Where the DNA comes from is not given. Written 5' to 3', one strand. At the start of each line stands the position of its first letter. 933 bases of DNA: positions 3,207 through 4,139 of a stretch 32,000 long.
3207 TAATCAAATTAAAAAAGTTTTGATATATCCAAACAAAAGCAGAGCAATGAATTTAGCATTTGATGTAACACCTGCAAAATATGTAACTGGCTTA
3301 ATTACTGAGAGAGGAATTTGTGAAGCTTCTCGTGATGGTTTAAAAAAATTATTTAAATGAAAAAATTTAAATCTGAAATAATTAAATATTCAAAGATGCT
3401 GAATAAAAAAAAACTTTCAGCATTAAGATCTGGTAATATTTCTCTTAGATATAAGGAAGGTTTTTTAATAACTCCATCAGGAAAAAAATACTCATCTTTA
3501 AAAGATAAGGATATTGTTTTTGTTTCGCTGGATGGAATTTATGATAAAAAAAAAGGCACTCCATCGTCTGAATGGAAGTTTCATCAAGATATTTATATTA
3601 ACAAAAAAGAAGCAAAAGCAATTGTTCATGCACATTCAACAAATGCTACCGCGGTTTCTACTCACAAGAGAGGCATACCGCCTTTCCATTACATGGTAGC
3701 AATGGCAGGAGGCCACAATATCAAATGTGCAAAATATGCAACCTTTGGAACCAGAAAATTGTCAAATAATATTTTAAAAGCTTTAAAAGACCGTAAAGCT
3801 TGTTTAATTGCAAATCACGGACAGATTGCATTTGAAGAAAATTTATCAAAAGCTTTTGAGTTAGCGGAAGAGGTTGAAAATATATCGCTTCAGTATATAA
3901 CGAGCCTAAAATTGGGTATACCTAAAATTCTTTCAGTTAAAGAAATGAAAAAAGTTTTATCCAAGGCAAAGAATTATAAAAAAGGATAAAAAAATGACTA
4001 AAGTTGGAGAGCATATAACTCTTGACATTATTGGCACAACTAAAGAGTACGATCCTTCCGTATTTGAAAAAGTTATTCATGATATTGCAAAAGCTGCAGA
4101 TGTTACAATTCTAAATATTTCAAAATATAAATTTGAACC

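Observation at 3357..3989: The third gene of the MTA operon looks like a FucA-type aldolase, not the MtnB dehydratase: DHAP-shunt rather than canonical methionine salvage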

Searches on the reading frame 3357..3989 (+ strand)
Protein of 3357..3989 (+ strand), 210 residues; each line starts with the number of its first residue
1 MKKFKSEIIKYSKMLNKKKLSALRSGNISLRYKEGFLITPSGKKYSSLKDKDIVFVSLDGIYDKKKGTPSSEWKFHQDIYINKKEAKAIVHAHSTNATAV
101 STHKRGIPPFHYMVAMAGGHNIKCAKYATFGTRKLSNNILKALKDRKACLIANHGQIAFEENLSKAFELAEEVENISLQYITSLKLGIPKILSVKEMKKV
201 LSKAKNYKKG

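Call 3: search_protein_families(library=ncbifam, proteins=[window:3357-3989:+], max_evalue=0.001)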
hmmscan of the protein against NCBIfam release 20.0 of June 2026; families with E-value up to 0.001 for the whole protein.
window:3357-3989:+ (210 aa): 29 families (the best 25 are shown)
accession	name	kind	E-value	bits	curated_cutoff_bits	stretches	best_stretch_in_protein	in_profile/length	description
NF005984.0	PRK08087.1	subfamily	4.7e-62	209.5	264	1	3-207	5-209/215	L-fuculose-phosphate aldolase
TIGR01086.1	fucA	equivalog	1e-56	192.1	400.25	1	7-207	8-208/214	L-fuculose-phosphate aldolase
NF005302.0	PRK06833.1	equivalog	2.8e-56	190.4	264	1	1-208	3-211/214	L-fuculose-phosphate aldolase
NF053831.1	RU1PAldHalo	equivalog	1.7e-47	161.6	300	1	18-207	17-206/208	ribulose-1-phosphate aldolase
NF005123.0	PRK06557.1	subfamily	2.5e-33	115.6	251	1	2-206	10-218/223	L-ribulose-5-phosphate 4-epimerase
NF006413.0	PRK08660.1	equivalog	6.7e-29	101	203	1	5-177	3-171/184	aldolase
NF043034.1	OxoTetrPhDc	equivalog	2.4e-28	99.3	250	1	3-181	4-186/205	3-oxo-tetronate 4-phosphate decarboxylase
NF040649.1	FucA_Meth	equivalog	1.8e-23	83.4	250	1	6-181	4-175/179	L-fuculose phosphate aldolase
NF004527.0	PRK05874.1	equivalog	1.3e-22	80.4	308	1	8-177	11-183/218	L-fuculose-phosphate aldolase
NF006208.0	PRK08333.1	equivalog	2.6e-22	79.4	267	1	1-177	2-177/189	aldolase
NF006047.0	PRK08193.1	subfamily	1.4e-20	73.9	257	1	2-202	3-214/231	L-ribulose-5-phosphate 4-epimerase AraD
TIGR03328.1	salvage_mtnB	equivalog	4.7e-18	65.4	137.05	1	15-105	8-100/194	methylthioribulose 1-phosphate dehydratase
NF006672.0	PRK09220.1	equivalog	2.6e-17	62.9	226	1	5-104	12-112/209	methylthioribulose 1-phosphate dehydratase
TIGR00760.1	araD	equivalog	8.2e-15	54.6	389.1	1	2-126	3-129/228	L-ribulose-5-phosphate 4-epimerase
NF005689.0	PRK07490.1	equivalog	6.8e-14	51.6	260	1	35-189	48-205/248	hypothetical protein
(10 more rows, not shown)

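Call 4: search_protein_families(library=pfam, proteins=[window:3357-3989:+], max_evalue=0.001)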
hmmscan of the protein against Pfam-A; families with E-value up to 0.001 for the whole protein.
window:3357-3989:+ (210 aa): 1 family
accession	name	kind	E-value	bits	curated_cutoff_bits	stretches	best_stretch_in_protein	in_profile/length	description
PF00596.27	Aldolase_II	-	1.2e-48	165.9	22.2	1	7-177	2-179/183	Class II Aldolase and Adducin N-terminal domain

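Call 5: search_solved_structures(query=window:3357-3986:+, max_evalue=0.001, show_alignments=3)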
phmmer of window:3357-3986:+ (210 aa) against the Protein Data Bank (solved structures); distinct sequences matched with E-value up to 0.001: 31.
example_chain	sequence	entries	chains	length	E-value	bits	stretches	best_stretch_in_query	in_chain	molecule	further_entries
1dzx_P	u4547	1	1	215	7.9e-51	176.1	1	13-207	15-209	L-fuculose phosphate aldolase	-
1dzu_P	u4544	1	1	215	8.1e-51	176.1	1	13-207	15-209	L-fuculose phosphate aldolase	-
1fua_A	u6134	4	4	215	8.1e-51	176.1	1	13-207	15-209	L-FUCULOSE-1-PHOSPHATE ALDOLASE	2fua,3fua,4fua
1dzy_P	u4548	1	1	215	8.1e-51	176.1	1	13-207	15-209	L-FUCULOSE-1-PHOSPHATE ALDOLASE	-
1e47_P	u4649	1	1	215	2.1e-50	174.7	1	13-207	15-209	L-FUCULOSE 1-PHOSPHATE ALDOLASE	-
1dzz_P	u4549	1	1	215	3e-50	174.2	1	13-207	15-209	L-fuculose phosphate aldolase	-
1e46_P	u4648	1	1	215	4.1e-50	173.8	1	13-207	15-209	L-FUCULOSE 1-PHOSPHATE ALDOLASE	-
1e4a_P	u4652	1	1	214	5.3e-50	173.4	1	24-207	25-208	L-FUCULOSE 1-PHOSPHATE ALDOLASE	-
1e4c_P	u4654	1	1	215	7.5e-50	172.9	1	13-207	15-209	L-FUCULOSE 1-PHOSPHATE ALDOLASE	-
1dzv_P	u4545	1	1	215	7.7e-50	172.9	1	13-207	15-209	L-fuculose phosphate aldolase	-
1dzw_P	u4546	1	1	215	1.1e-49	172.4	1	13-207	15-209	L-fuculose phosphate aldolase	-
1e4b_P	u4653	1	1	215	1.4e-49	172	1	14-207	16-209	L-FUCULOSE 1-PHOSPHATE ALDOLASE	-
1e48_P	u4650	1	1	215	2e-49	171.5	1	13-207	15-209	L-FUCULOSE 1-PHOSPHATE ALDOLASE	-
1e49_P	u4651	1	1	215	3.7e-49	170.7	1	14-207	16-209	L-FUCULOSE 1-PHOSPHATE ALDOLASE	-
7x78_A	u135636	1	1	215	1e-48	169.3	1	17-207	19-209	L-fuculose phosphate aldolase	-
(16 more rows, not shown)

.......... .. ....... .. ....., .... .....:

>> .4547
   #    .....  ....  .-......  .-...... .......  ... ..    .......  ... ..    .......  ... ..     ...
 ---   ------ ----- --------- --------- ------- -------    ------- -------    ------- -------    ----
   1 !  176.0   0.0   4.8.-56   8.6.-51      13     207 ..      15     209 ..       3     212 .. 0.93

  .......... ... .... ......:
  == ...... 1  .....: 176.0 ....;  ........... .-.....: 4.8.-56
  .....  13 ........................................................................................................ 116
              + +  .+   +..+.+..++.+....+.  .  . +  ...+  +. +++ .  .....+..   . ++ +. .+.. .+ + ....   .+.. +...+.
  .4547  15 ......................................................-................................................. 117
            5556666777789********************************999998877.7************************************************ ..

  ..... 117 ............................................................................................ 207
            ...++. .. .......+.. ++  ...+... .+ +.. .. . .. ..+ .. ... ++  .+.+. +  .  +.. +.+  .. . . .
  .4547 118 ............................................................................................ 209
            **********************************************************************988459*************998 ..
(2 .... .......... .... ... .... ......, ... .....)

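Call 10: find_homologous_proteins(query=window:3357-3986:+, max_evalue=1e-10)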
Query window:3357-3986:+ (210 aa): 7874 proteins with E <= 1e-10 among 8000 candidates; the best 120 are listed.
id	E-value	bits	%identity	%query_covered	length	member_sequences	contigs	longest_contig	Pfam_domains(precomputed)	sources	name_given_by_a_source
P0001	4.2e-130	449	100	100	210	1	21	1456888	PF00596.28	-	-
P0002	3.3e-129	447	100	100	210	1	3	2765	PF00596.28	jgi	jgi:L-fuculose-phosphate aldolase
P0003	3.8e-128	443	99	100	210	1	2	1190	PF00596.28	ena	-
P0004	4.2e-128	443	99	100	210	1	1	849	PF00596.28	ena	-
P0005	1.4e-127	441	99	100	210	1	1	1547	PF00596.28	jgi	jgi:L-fuculose-phosphate aldolase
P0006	7.9e-127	439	98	100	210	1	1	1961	PF00596.28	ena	-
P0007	1.1e-126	438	98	100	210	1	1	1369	PF00596.28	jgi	jgi:L-fuculose-phosphate aldolase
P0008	1.9e-124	431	96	100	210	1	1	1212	PF00596.28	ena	-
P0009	5.8e-124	429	94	100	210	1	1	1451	PF00596.28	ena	-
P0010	2.0e-123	428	94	100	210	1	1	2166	PF00596.28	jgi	-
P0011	3.3e-123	427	95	100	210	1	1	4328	PF00596.28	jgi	jgi:L-fuculose-phosphate aldolase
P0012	3.4e-123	427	95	100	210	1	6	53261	PF00596.28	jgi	jgi:L-fuculose-phosphate aldolase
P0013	3.4e-123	427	94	100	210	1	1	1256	PF00596.28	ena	-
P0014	8.1e-123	426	95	100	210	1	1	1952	PF00596.28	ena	-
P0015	1.2e-122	425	94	100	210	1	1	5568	PF00596.28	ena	-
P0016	2.3e-122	424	93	100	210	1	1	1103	PF00596.28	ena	-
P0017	2.4e-122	424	94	100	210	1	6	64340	PF00596.28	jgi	jgi:L-fuculose-phosphate aldolase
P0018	2.8e-122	424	94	100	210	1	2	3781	PF00596.28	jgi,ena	-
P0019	4.3e-122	423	94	100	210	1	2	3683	PF00596.28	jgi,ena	jgi:L-fuculose-phosphate aldolase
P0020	4.8e-122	423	94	100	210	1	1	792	PF00596.28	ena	-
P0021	4.8e-122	423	94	100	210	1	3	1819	PF00596.28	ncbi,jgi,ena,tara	tara:strand:- start:350 stop:982 length:633 start_codon:yes stop_codon:yes gene_type:complete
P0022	6.6e-122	423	94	100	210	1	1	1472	PF00596.28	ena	-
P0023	8.3e-121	419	94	100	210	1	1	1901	PF00596.28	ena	-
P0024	1.2e-120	419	93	100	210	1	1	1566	PF00596.28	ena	-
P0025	2.0e-120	418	93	100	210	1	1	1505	PF00596.28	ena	-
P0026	3.8e-120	417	94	100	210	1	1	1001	PF00596.28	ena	-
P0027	3.9e-120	417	94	100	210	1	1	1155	PF00596.28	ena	-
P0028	9.6e-120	416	92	100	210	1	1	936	PF00596.28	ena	-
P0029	1.0e-119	416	93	100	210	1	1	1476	PF00596.28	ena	-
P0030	2.6e-119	414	93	100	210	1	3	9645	PF00596.28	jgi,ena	-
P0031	3.7e-119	414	93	100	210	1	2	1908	PF00596.28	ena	-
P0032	3.7e-119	414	92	100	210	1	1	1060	PF00596.28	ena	-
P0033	9.0e-119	413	92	100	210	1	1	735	PF00596.28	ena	-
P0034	1.7e-118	412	93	100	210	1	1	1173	PF00596.28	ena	-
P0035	1.9e-118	411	90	100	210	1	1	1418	PF00596.28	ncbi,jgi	-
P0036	2.6e-118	411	91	100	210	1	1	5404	PF00596.28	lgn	-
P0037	2.6e-118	411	91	100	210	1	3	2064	PF00596.28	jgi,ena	jgi:L-fuculose-phosphate aldolase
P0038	3.1e-118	411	92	100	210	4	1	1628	PF00596.28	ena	-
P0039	1.6e-117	408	91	100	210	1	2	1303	PF00596.28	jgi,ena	jgi:L-fuculose-phosphate aldolase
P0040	1.8e-117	408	91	100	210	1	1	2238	PF00596.28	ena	-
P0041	2.9e-117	408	91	100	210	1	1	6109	PF00596.28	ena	-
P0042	3.1e-117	408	90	100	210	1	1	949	PF00596.28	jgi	jgi:L-fuculose-phosphate aldolase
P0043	3.1e-117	407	90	100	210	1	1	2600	PF00596.28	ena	-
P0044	3.3e-117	407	90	100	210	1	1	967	PF00596.28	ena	-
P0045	3.4e-117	407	90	100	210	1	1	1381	PF00596.28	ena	-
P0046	3.4e-117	407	90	100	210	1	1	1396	PF00596.28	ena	-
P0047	4.9e-117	407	91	100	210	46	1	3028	PF00596.28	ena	-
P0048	5.1e-117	407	90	100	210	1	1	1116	PF00596.28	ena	-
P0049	6.9e-117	406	90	100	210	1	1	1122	PF00596.28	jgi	jgi:L-fuculose-phosphate aldolase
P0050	7.1e-117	406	90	100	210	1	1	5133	PF00596.28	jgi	-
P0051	1.1e-116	406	90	100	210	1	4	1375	PF00596.28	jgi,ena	jgi:L-fuculose-phosphate aldolase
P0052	1.2e-116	406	90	100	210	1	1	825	PF00596.28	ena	-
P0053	1.3e-116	406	90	100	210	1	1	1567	PF00596.28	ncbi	-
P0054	1.3e-116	405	90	100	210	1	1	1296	PF00596.28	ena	-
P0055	2.3e-116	405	90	100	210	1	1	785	PF00596.28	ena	-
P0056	2.9e-116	404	95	94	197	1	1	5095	PF00596.28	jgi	jgi:L-fuculose-phosphate aldolase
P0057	3.5e-116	404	90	100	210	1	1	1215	PF00596.28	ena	-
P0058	4.3e-116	404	90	100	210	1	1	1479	PF00596.28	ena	-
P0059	8.2e-116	403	88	100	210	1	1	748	PF00596.28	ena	-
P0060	9.9e-116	403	88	100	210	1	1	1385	PF00596.28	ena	-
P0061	1.2e-115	402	88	100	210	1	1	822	PF00596.28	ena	-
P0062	2.0e-115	402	88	100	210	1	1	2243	PF00596.28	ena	-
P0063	2.0e-115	402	89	100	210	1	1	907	PF00596.28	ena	-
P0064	2.2e-115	401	89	100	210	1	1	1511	PF00596.28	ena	-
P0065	2.9e-115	401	90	100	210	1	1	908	PF00596.28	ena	-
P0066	3.5e-115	401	89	100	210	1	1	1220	PF00596.28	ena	-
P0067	3.8e-115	401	89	100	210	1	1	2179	PF00596.28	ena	-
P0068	8.4e-115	400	88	100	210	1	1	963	PF00596.28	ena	-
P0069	9.2e-115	399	88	100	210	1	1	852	PF00596.28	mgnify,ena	mgnify:CR=1 FL=1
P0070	1.3e-114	399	88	100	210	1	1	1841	PF00596.28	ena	-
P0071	1.4e-114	399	88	100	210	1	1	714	PF00596.28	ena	-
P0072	1.4e-114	399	86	100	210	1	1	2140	PF00596.28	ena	-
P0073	1.5e-114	399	88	100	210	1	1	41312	PF00596.28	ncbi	-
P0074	1.6e-114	399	89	100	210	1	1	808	PF00596.28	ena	-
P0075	1.7e-114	399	89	100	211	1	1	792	PF00596.28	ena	-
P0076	1.7e-114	399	88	100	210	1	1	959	PF00596.28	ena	-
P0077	1.8e-114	399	90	100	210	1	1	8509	PF00596.28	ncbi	-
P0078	1.8e-114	398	88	100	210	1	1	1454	PF00596.28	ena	-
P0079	1.8e-114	398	89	100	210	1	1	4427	PF00596.28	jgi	-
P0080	2.0e-114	398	89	100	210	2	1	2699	PF00596.28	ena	-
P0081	2.0e-114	398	89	100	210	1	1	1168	PF00596.28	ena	-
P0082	2.3e-114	398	89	100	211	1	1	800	PF00596.28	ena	-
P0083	2.5e-114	398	89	100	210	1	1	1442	PF00596.28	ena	-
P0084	2.6e-114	398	89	100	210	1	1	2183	PF00596.28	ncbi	-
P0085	2.9e-114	398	89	100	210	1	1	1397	PF00596.28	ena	-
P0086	3.0e-114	398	88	100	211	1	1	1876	PF00596.28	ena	-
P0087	3.0e-114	398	89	100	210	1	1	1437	PF00596.28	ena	-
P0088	3.2e-114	398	89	100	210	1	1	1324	PF00596.28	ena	-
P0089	4.1e-114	397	89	100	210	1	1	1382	PF00596.28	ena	-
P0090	4.1e-114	397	88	100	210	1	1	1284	PF00596.28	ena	-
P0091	4.3e-114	397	88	100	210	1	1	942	PF00596.28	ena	-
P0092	4.3e-114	397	89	100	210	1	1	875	PF00596.28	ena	-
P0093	4.3e-114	397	87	100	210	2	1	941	PF00596.28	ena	-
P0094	4.9e-114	397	86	100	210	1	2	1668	PF00596.28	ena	-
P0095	5.0e-114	397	89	100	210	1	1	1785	PF00596.28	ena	-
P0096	5.5e-114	397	86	100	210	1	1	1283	PF00596.28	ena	-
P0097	5.8e-114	397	88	100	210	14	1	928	PF00596.28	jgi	-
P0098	6.0e-114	397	88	100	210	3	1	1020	PF00596.28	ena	-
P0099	6.2e-114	397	89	100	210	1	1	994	PF00596.28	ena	-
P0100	6.2e-114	397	88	100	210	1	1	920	PF00596.28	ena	-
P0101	6.3e-114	397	85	100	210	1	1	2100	PF00596.28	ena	-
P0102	6.7e-114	397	89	100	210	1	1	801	PF00596.28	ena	-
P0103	7.6e-114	396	88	100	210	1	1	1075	PF00596.28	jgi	jgi:L-fuculose-phosphate aldolase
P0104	7.9e-114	396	87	100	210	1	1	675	PF00596.28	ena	-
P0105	7.9e-114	396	88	100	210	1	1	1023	PF00596.28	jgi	jgi:L-fuculose-phosphate aldolase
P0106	8.0e-114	396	89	100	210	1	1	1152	PF00596.28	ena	-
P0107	8.1e-114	396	88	100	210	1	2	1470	PF00596.28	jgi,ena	-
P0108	8.2e-114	396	88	100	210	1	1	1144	PF00596.28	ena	-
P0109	8.9e-114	396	88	100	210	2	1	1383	PF00596.28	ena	-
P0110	9.5e-114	396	89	100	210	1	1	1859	PF00596.28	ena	-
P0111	9.7e-114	396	89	100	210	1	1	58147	PF00596.28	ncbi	-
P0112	1.0e-113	396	87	100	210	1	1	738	PF00596.28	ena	-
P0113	1.1e-113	396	88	100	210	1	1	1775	PF00596.28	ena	-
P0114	1.2e-113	396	89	100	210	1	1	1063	PF00596.28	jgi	-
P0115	1.2e-113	396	88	100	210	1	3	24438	PF00596.28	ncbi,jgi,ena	-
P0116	1.3e-113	396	89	100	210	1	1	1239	PF00596.28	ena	-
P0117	1.3e-113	396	86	100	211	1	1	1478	PF00596.28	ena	-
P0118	1.4e-113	396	86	100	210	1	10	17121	PF00596.28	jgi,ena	jgi:L-fuculose-phosphate aldolase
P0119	1.4e-113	396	89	100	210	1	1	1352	PF00596.28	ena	-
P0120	1.4e-113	396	88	100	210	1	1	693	PF00596.28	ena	-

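Call 17: find_encoding_contigs(protein=P0001, flank=10000, max_places=8)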
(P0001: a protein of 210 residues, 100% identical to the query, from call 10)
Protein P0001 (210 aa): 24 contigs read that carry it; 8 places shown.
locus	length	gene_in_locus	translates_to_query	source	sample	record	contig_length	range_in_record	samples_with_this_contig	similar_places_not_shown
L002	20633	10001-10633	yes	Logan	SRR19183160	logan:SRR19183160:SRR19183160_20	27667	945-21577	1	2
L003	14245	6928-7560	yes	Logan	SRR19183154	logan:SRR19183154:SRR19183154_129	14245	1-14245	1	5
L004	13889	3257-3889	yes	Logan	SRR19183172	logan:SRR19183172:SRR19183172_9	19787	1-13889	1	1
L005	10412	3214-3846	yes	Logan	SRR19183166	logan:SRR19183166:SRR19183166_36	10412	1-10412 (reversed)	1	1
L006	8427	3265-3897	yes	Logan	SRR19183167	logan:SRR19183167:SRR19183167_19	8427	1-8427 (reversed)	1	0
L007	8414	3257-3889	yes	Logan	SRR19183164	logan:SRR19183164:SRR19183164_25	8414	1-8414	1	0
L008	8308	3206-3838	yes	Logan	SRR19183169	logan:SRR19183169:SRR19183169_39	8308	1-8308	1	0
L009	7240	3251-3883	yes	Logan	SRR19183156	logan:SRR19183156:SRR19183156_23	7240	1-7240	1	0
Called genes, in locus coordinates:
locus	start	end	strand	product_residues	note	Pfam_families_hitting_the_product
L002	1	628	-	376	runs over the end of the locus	PF02563:Poly_export, PF22461:SLBB_2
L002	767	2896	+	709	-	PF13614:AAA_31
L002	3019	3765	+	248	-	-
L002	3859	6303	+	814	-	PF00070:Pyr_redox (faint), PF00890:FAD_binding_2 (faint), PF01266:DAO, PF07992:Pyr_redox_2 (weak), PF16350:FAO_M, PF01571:GCV_T, PF08669:GCV_T_C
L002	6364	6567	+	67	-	-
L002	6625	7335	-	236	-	PF08242:Methyltransf_12 (weak), PF13649:Methyltransf_25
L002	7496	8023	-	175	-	PF00156:Pribosyltran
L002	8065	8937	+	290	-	PF01048:PNP_UDP_1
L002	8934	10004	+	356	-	PF01008:IF-2B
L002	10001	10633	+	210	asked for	PF00596:Aldolase_II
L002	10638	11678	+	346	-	PF02675:AdoMet_dc, PF17284:Spermine_synt_N (weak), PF01564:Spermine_synth, PF03602:Cons_hypoth95 (weak)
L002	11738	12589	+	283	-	PF00497:SBP_bac_3, PF10613:Lig_chan-Glu_bd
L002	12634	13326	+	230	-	PF00528:BPD_transp_1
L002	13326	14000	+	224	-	PF00528:BPD_transp_1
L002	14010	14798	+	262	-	PF05721:PhyH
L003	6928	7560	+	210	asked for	PF00596:Aldolase_II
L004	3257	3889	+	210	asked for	PF00596:Aldolase_II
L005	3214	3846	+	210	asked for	PF00596:Aldolase_II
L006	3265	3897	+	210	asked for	PF00596:Aldolase_II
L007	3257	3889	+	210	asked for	PF00596:Aldolase_II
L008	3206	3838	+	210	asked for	PF00596:Aldolase_II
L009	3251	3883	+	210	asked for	PF00596:Aldolase_II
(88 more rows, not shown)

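Call 48: find_related_loci(query=A1, collection=metagenome_contigs, flank=6000)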
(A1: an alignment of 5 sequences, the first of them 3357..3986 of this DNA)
Query A1 (210 aa) in metagenome_contigs; peptide patterns used: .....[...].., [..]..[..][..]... (x = any residue, [..] = any of these).
600 stretches matched a pattern (row limit reached: there are more); 591 encode a relative of the query (tblastn E <= 1e-3); the best 80 are kept; 80 distinct loci.
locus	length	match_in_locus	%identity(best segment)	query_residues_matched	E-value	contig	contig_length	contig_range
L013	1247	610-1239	88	1-210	2e-133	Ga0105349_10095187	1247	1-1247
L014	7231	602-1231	87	1-210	5e-122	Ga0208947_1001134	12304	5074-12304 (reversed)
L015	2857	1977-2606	87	1-210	1e-126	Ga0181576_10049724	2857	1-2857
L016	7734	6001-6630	85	1-210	8e-121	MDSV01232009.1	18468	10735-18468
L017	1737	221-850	87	1-210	5e-129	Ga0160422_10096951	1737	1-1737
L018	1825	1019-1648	87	1-210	1e-127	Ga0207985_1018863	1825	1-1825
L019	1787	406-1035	85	1-210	3e-127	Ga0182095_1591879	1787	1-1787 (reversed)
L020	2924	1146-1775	83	1-210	1e-121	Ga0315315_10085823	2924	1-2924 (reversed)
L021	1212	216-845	83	1-210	3e-128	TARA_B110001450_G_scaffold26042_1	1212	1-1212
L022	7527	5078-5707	79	1-210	5e-111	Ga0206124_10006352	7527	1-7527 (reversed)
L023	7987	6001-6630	78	1-210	3e-111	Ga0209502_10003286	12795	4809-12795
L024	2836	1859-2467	82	7-209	8e-115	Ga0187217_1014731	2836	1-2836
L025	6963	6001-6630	79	1-210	5e-111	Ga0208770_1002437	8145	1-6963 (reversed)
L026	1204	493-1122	78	1-210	2e-120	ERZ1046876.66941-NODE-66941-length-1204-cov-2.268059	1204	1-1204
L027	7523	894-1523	78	1-210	1e-109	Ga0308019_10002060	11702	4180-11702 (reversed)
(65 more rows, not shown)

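Call 58: search_protein_representatives(protein=window:3357-3986:+)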
Query: 210 residues. Proteins with E-value up to 0.001 (for the whole library): 6479; up to 1e-10: 2617; up to 1e-30: 197. The best 150 are listed.
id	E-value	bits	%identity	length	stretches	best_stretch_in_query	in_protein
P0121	1.7e-98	344.7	46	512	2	7-209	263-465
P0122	2.1e-81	289.0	67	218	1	5-210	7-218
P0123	1.4e-63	230.8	67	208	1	47-209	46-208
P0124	1.5e-56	207.9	49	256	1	3-209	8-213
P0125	5.2e-55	202.9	51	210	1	5-210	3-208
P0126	3.7e-54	200.1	48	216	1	6-209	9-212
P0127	5.4e-53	196.3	41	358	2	15-209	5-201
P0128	3.6e-52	193.6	51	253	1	5-183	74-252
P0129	3.0e-51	190.6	80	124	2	81-143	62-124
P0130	4.6e-51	190.0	48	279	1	15-207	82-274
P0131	7.4e-51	189.3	77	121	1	1-117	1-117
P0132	2.2e-50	187.8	48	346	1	4-209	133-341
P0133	5.7e-50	186.4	45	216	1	2-208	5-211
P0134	1.4e-49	185.1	46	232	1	2-209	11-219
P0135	1.7e-49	184.9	82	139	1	1-106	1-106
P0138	4.4e-49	183.5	50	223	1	5-207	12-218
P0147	2.2e-46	174.7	46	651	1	5-209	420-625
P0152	2.4e-45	171.3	45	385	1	4-209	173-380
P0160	4.7e-44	167.1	47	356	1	5-209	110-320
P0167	9.6e-44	166.1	45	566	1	8-210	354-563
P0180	7.1e-42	160.0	50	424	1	8-209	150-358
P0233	2.4e-37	145.2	45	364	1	5-208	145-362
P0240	2.2e-36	142.1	42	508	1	8-200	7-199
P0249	2.0e-35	139.0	51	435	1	68-207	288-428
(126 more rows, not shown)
